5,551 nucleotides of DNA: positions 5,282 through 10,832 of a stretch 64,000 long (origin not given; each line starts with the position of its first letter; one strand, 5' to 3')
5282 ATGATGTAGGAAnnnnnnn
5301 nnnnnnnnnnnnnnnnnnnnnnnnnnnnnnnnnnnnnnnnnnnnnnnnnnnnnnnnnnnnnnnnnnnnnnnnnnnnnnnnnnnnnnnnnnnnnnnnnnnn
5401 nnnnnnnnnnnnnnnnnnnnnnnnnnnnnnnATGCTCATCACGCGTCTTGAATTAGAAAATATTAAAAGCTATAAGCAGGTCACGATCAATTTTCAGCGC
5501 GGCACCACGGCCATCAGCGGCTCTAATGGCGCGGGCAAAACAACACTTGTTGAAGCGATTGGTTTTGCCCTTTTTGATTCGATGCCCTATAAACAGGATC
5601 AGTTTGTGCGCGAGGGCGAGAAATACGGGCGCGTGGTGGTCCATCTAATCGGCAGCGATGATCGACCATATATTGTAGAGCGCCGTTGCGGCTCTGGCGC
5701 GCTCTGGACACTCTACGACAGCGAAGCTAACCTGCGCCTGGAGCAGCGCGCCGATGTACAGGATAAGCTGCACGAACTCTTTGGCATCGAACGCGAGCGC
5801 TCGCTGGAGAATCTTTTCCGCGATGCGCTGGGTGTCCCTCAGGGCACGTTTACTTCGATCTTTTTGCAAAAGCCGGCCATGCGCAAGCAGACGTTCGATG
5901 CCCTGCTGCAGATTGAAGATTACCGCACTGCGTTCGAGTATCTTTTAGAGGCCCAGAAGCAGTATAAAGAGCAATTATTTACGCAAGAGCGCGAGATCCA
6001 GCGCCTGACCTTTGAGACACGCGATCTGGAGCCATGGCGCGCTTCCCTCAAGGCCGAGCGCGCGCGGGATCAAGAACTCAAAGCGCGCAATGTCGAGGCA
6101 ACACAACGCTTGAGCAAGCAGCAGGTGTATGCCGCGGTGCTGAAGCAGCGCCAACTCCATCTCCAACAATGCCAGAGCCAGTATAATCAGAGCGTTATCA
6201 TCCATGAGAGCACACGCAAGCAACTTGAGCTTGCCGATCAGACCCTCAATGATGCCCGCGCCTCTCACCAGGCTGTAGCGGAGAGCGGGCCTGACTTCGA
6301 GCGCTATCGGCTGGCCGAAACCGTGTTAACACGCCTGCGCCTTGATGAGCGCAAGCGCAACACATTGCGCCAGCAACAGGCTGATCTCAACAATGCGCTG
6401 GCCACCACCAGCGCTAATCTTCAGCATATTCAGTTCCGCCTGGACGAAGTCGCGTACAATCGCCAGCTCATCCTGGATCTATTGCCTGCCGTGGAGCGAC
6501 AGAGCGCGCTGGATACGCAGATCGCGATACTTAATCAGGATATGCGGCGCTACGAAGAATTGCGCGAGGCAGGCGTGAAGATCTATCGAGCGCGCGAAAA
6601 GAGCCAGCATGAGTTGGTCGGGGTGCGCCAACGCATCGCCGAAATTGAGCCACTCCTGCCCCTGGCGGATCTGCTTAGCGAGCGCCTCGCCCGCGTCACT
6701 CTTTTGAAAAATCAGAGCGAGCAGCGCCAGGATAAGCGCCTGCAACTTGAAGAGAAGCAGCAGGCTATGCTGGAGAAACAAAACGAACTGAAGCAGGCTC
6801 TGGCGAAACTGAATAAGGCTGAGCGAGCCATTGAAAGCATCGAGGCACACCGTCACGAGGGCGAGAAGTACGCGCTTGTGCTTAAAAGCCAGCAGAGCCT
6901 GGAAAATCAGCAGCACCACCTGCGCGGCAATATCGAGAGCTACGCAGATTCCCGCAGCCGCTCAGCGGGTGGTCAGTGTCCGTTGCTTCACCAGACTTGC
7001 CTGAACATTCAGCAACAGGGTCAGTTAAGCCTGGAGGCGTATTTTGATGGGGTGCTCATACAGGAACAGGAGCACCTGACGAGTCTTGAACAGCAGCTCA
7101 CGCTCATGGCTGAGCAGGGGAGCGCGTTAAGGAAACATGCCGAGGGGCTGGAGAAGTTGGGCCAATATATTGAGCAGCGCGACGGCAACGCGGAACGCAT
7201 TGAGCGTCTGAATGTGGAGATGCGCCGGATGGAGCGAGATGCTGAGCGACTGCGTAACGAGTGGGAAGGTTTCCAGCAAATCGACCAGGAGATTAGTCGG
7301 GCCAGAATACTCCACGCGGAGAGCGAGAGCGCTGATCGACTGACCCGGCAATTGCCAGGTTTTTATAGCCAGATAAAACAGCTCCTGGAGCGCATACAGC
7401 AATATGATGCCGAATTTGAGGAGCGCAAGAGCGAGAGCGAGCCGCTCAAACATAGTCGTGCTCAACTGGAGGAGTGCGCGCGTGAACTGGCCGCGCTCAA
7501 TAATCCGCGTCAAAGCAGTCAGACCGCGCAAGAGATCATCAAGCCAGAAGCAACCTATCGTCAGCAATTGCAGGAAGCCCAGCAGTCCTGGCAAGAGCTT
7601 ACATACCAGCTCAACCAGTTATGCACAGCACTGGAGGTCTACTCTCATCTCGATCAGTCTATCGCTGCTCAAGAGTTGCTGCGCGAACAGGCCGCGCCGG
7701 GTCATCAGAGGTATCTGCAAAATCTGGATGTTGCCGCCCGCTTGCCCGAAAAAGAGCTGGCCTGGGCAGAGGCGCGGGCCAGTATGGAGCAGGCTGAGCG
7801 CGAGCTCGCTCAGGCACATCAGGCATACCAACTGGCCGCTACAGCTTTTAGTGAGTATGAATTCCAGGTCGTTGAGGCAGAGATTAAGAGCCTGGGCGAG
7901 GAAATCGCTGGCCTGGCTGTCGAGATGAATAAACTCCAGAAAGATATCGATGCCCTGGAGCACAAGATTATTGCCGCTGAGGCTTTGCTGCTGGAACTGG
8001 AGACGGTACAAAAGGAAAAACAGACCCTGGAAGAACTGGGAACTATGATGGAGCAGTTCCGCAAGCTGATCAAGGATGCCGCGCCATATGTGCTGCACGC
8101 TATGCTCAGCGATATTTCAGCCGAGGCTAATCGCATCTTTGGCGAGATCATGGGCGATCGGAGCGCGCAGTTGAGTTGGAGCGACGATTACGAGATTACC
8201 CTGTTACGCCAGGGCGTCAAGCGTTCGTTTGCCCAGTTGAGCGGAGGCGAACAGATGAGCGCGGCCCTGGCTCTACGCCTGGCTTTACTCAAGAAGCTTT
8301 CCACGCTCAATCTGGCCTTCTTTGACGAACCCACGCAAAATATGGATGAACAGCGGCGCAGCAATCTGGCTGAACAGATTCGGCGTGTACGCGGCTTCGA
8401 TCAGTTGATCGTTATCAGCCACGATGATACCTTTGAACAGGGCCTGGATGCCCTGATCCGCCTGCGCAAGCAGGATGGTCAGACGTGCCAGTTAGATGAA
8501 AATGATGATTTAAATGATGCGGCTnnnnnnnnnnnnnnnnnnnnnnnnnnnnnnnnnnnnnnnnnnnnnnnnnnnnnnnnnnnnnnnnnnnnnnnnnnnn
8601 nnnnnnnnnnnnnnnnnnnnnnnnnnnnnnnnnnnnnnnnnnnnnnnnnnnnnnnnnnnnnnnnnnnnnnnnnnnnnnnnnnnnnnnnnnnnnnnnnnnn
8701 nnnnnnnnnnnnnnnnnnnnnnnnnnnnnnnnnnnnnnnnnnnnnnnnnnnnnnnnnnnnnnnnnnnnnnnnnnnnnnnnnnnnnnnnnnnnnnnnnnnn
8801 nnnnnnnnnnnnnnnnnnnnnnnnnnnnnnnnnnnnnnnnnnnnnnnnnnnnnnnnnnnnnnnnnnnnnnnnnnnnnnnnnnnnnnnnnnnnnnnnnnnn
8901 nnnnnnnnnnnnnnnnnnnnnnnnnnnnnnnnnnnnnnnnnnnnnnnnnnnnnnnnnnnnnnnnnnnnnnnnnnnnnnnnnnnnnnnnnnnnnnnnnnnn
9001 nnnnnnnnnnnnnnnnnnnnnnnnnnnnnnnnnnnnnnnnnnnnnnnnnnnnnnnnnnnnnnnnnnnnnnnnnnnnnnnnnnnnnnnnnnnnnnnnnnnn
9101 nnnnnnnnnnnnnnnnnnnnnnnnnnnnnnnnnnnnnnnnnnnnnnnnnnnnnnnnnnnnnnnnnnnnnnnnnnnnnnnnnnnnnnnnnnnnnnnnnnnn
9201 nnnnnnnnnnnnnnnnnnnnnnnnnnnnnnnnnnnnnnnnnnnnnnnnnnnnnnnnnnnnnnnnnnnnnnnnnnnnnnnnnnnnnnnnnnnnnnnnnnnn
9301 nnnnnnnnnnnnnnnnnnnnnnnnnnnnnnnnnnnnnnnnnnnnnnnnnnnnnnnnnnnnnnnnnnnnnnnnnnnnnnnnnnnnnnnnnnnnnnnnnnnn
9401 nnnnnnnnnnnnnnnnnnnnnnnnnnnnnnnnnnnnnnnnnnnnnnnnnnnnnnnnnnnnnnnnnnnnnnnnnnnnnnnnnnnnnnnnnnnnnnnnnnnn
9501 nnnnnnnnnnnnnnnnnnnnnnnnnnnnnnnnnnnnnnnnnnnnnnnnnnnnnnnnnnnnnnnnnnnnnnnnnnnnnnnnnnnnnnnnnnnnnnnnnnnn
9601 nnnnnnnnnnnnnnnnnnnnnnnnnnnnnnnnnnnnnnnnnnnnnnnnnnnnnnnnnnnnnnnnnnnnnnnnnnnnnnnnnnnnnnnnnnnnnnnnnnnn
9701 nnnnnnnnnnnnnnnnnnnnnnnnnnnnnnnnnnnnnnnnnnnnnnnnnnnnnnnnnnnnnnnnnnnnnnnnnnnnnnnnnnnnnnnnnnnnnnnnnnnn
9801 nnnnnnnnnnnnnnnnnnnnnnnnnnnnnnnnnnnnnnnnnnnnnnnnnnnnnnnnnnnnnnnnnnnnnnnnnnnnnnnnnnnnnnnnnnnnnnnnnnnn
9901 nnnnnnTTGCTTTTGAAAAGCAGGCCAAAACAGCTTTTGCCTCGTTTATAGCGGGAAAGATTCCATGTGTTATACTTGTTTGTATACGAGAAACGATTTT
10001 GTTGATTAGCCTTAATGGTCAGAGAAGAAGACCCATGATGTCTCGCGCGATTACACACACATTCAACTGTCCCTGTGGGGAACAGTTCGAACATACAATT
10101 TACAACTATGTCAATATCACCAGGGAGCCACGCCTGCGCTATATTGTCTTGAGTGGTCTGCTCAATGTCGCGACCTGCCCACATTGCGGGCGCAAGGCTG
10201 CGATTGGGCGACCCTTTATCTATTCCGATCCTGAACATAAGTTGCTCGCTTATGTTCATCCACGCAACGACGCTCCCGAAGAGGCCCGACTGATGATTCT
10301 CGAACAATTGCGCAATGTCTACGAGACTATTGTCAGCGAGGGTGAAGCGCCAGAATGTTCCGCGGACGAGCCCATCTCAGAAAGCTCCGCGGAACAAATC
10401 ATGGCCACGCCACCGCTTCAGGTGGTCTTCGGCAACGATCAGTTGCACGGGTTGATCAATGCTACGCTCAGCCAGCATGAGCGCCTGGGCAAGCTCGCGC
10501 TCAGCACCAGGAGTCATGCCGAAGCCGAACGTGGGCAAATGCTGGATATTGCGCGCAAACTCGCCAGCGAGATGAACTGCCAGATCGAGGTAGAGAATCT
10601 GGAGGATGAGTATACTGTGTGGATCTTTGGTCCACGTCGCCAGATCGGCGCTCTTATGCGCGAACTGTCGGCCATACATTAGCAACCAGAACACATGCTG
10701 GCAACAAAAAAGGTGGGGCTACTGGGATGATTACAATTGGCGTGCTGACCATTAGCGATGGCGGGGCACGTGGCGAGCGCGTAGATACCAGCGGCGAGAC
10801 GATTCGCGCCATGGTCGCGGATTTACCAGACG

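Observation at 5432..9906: Rad50/SbcC-like ATPase paired with a NurA-like nuclease, without Mre11/SbcD or HerA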

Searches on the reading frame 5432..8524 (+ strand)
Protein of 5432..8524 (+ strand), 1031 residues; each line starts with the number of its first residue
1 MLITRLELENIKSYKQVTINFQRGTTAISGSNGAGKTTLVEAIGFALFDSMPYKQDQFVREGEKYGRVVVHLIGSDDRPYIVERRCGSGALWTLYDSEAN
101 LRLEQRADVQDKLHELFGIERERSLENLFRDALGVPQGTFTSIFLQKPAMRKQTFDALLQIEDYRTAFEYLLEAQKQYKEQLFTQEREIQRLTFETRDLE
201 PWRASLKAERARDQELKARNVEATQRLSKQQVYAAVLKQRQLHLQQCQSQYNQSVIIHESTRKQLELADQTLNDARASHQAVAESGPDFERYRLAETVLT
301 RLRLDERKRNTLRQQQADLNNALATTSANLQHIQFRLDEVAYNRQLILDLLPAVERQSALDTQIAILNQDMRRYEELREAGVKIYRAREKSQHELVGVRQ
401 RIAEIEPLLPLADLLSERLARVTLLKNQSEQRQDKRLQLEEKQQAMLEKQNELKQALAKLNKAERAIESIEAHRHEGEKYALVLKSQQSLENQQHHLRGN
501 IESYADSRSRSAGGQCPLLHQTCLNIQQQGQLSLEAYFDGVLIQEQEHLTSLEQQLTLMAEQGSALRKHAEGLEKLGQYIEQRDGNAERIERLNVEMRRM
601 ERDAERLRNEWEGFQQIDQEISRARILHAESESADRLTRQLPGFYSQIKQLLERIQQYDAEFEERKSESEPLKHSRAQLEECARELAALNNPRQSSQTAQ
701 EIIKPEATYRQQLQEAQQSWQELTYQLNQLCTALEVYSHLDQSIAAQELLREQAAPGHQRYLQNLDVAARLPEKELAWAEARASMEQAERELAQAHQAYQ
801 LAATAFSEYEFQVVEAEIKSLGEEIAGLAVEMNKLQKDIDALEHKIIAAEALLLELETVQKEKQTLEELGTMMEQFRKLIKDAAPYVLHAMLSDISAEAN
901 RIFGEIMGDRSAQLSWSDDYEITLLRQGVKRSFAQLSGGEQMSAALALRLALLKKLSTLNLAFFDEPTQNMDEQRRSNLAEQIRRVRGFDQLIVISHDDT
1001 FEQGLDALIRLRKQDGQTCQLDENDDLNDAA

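Call 7: search_protein_families(library=pfam, proteins=[window:5432-8524:+], max_evalue=0.1)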
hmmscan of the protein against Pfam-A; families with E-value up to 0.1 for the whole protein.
window:5432-8524:+ (1031 aa): 9 families
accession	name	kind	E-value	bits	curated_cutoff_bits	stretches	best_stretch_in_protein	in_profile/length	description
PF02463.25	SMC_N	-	9.5e-27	94.3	40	2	357-1017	72-217/220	RecF/RecN/SMC N terminal domain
PF13476.12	AAA_23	-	3e-19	70.9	27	1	5-224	1-194/201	AAA domain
PF13304.12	AAA_21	-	3.9e-08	34.1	27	1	26-49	2-25/304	AAA domain, putative AbiEii toxin, Type IV TA system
PF13555.12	AAA_29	-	9.4e-07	28.9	27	1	4-47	2-46/61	P-loop containing region of AAA domain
PF13558.12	SbcC_Walker_B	-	5e-06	27.1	27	1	929-982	26-87/90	SbcC/RAD50-like, Walker B motif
PF13175.12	AAA_15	-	5e-05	23.5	32.1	1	1-331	1-265/374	AAA ATPase domain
PF00005.33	ABC_tran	-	0.0011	20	25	1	15-43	2-31/137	ABC transporter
PF04310.18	MukB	-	0.024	14.8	23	0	10-48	13-51/226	MukB N-terminal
PF09818.15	ABC_ATPase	-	0.04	13.4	23.2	1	19-52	75-108/283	P-loop domain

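Call 8: search_protein_families(library=padloc, proteins=[window:5432-8524:+], max_evalue=0.1)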
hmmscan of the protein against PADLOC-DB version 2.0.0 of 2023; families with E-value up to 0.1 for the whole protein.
window:5432-8524:+ (1031 aa): 61 families (the best 25 are shown)
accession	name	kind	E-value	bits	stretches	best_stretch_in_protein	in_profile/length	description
PDLC04135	mad3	-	2.7e-35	120.6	1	3-1017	2-343/374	mads_3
PDLC03859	LmuB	-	3.3e-27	93.9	2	1-462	3-477/611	-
PDLC03863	LmuB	-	3.3e-12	43.9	2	2-135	4-127/610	-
PDLC02979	AriA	-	1.8e-10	39.2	1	1-331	1-264/373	-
PDLC00102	GajA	-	1.9e-10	37.9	1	1-50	1-50/532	AAA ATPase domain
PDLC02756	PbeC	-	2.8e-10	37.8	2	583-982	209-605/643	PbeC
PDLC02757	PbeC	-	6.4e-10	36.1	1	782-999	408-621/646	PbeC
PDLC00098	GajA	-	1.1e-09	35.5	2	1-47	1-47/534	AAA ATPase domain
PDLC00278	PtuA1|PtuA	-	1.7e-09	35.5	1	1-48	1-48/436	AAA ATPase domain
PDLC00072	GajA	-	4e-09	33.5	1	1-58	1-58/709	AAA ATPase domain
PDLC02668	DndD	-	1.5e-08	32.1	2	1-50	1-57/659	DndD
PDLC00271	PtuA1|PtuA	-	2.2e-08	32.1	1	1-48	1-48/421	AAA ATPase domain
PDLC00298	PtuA1|PtuA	-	2.2e-08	31.6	1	1-47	1-47/423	AAA ATPase domain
PDLC03865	LmuB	-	2.3e-08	30.7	3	414-687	244-494/1007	-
PDLC02714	PbeC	-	6.8e-08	29.8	2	1-57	1-64/651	PbeC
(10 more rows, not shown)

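Call 9: search_protein_families(library=ncbifam, proteins=[window:5432-8524:+], max_evalue=0.1)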
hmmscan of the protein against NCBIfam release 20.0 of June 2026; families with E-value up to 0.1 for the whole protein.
window:5432-8524:+ (1031 aa): 59 families (the best 25 are shown)
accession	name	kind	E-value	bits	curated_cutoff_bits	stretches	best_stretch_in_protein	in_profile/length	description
NF003034.1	PRK03918.1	equivalog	9.8e-48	162.8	700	3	647-1017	504-872/878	DNA double-strand break repair ATPase Rad50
NF041034.1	Rad50_Sulf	equivalog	1e-38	132.8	1000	2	649-1015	489-861/872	DNA double-strand break repair ATPase Rad50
NF002244.0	PRK01156.1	equivalog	1.1e-30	106.5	847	2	1-173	1-173/895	DNA double-strand break repair ATPase Rad50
NF002572.0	PRK02224.1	equivalog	6.6e-25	87.6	1087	1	1-1014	1-869/888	DNA double-strand break repair ATPase Rad50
NF041035.1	Rad50_Halo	equivalog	3.9e-21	75.2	1000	2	1-165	1-168/883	DNA double-strand break repair ATPase Rad50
NF045487.1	ASRP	equivalog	4.5e-14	52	300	2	755-986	358-582/593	archaea-specific SMC-related protein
NF000355.4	ribo_prot_ABC_F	equivalog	9.4e-12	44.5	380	2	920-1001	99-176/499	ribosomal protection-like ABC-F family protein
TIGR00611.2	recf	equivalog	1.3e-11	44.3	172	2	3-72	1-72/339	DNA replication/repair protein RecF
TIGR02857.1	CydD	equivalog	3.9e-10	39.3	435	1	932-1011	455-529/529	thiol reductant ABC exporter subunit CydD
NF045780.1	TrlF_fam_ATP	equivalog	7.2e-10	38.2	350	2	12-392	298-674/944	TrlF family AAA-like ATPase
NF040873.1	AztA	equivalog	1.2e-09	38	220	2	929-1002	113-182/191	zinc ABC transporter ATP-binding protein AztA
TIGR02169.1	SMC_prok_A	equivalog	2.1e-09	35.6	729.4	2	3-47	2-47/1165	chromosome segregation protein SMC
TIGR02168.1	SMC_prok_B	equivalog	2.2e-09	35.7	567.35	2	544-999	676-1154/1181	chromosome segregation protein SMC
TIGR00618.1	sbcc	subfamily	6.7e-09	34.3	478.5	1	1-1015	1-1037/1043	exonuclease subunit SbcC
TIGR03608.1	L_ocin_972_ABC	subfamily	1e-08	34.9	254.85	2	925-1011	124-206/206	putative bacteriocin export ABC transporter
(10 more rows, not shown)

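Call 21: find_homologous_proteins(query=window:5432-8524:+)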
Query window:5432-8524:+ (1031 aa): 552 proteins with E <= 0.001 among 8000 candidates; the best 120 are listed.
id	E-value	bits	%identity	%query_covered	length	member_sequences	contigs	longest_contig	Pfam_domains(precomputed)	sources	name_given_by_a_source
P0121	0.0e+0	2192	100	100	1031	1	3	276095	PF13476.13,PF13558.13,PF13555.13,PF02463.26,PF13304.13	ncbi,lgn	ncbi:MAG TPA: SMC family ATPase [Ktedonobacteraceae bacterium]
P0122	0.0e+0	1706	80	100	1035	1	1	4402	PF13476.13,PF13558.13,PF13555.13,PF02463.26,PF13304.13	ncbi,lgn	ncbi:MAG TPA: AAA family ATPase [Ktedonobacteraceae bacterium]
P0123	0.0e+0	1615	76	99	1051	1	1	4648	PF13476.13,PF13558.13,PF13555.13,PF02463.26,PF13304.13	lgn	-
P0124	0.0e+0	1615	76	100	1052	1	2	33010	PF13476.13,PF13558.13,PF13555.13,PF02463.26,PF13304.13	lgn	-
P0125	0.0e+0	1572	75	99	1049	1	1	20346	PF13175.13,PF13476.13,PF13558.13,PF02463.26,PF13304.13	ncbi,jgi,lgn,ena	jgi:exonuclease SbcC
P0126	0.0e+0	1560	75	98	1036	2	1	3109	PF13476.13,PF13558.13,PF02463.26,PF13304.13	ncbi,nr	ncbi:MAG TPA: SMC family ATPase, partial [Ktedonobacteraceae bacterium]|nr:SMC family ATPase [Ktedon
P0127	0.0e+0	1528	73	100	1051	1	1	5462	PF13175.13,PF13476.13,PF13558.13,PF13555.13,PF02463.26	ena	-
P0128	0.0e+0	1527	72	100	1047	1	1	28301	PF13175.13,PF13476.13,PF13558.13,PF13555.13,PF02463.26,PF13304.13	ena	-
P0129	0.0e+0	1525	72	100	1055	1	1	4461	PF13476.13,PF13558.13,PF13555.13,PF02463.26,PF13304.13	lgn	-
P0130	0.0e+0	1507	71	100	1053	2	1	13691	PF13175.13,PF13476.13,PF13558.13,PF13555.13,PF02463.26,PF13304.13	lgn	-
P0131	0.0e+0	1505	71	100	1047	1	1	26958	PF13175.13,PF13476.13,PF13555.13,PF02463.26,PF13304.13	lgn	-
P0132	0.0e+0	1462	70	100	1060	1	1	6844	PF13175.13,PF13476.13,PF13558.13,PF13555.13,PF02463.26,PF13304.13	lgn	-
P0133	0.0e+0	1443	69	100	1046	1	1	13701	PF13476.13,PF13558.13,PF13555.13,PF02463.26,PF13304.13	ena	-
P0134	0.0e+0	1438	68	100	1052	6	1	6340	PF13175.13,PF13476.13,PF13555.13,PF02463.26,PF13304.13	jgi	-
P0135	0.0e+0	1438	69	99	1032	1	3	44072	PF05266.20,PF13175.13,PF13476.13,PF13558.13,PF13555.13,PF02463.26,PF13304.13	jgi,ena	jgi:exonuclease SbcC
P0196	0.0e+0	1087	55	100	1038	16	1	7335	PF13175.13,PF13476.13,PF13555.13,PF02463.26,PF13304.13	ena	-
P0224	0.0e+0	1060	53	100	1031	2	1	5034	PF13476.13,PF13555.13,PF02463.26,PF13304.13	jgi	-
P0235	0.0e+0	1051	54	100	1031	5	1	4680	PF13476.13,PF13555.13,PF02463.26,PF13304.13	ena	-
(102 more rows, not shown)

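Call 33: search_solved_structures(query=window:5432-8524:+, max_evalue=0.001)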
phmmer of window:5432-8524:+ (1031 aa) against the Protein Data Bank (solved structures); distinct sequences matched with E-value up to 0.001: 38.
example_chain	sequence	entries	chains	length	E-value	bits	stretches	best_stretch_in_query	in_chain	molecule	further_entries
5f3w_B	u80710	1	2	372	5.2e-31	110.7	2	848-1019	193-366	DNA double-strand break repair Rad50 ATPase,DNA double-strand break repair Rad50 ATPase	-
3aux_A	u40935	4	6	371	5.5e-31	110.7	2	841-1019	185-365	DNA double-strand break repair rad50 ATPase | DNA double-strand break repair Rad50 ATPase,DNA double-strand break repair Rad50 ATPase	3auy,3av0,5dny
3qku_A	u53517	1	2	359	1e-22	83.3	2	859-1017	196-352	DNA double-strand break repair rad50 ATPase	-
3qkt_A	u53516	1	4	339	1.1e-21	79.8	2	880-1017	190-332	DNA double-strand break repair rad50 ATPase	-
4nck_A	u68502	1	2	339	2.7e-21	78.6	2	880-1017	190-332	DNA double-strand break repair Rad50 ATPase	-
4nci_A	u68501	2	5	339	5.4e-21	77.6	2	880-1017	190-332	DNA double-strand break repair Rad50 ATPase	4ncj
4nch_A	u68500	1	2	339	6.5e-21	77.3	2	880-1017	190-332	DNA double-strand break repair Rad50 ATPase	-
3qkr_B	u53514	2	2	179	4.6e-15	58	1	857-1017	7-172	DNA double-strand break repair rad50 ATPase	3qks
1ii8_B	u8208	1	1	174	5.7e-15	57.7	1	857-1017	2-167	Rad50 ABC-ATPase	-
3qf7_A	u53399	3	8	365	7.7e-14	53.9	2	4-174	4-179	Rad50 | Probable DNA double-strand break repair Rad50 ATPase,Probable DNA double-strand break repa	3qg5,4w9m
1f2t_B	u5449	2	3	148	9.3e-13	50.3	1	889-1017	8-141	RAD50 ABC-ATPASE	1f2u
1us8_B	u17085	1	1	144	5.3e-12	47.8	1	889-1017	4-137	DNA DOUBLE-STRAND BREAK REPAIR RAD50 ATPASE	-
3tho_A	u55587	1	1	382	2.1e-11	45.8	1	4-174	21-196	Probable DNA double-strand break repair Rad50 ATPase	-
5da9_A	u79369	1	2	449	5.7e-10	41.1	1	919-1002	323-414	Putative uncharacterized protein,Putative uncharacterized protein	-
5dac_A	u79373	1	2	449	1.5e-09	39.7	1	919-1002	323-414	Putative uncharacterized protein,Putative uncharacterized protein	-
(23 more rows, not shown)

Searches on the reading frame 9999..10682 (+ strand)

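Call 10: search_protein_families(library=pfam, proteins=[window:9999-10682:+], max_evalue=0.001)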
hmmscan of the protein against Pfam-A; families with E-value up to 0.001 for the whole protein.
window:9999-10682:+ (227 aa): 1 family
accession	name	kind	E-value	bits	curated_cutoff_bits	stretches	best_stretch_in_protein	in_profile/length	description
PF14353.12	CpXC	-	1.3e-17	64.3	25.4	1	23-96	2-76/121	CpXC protein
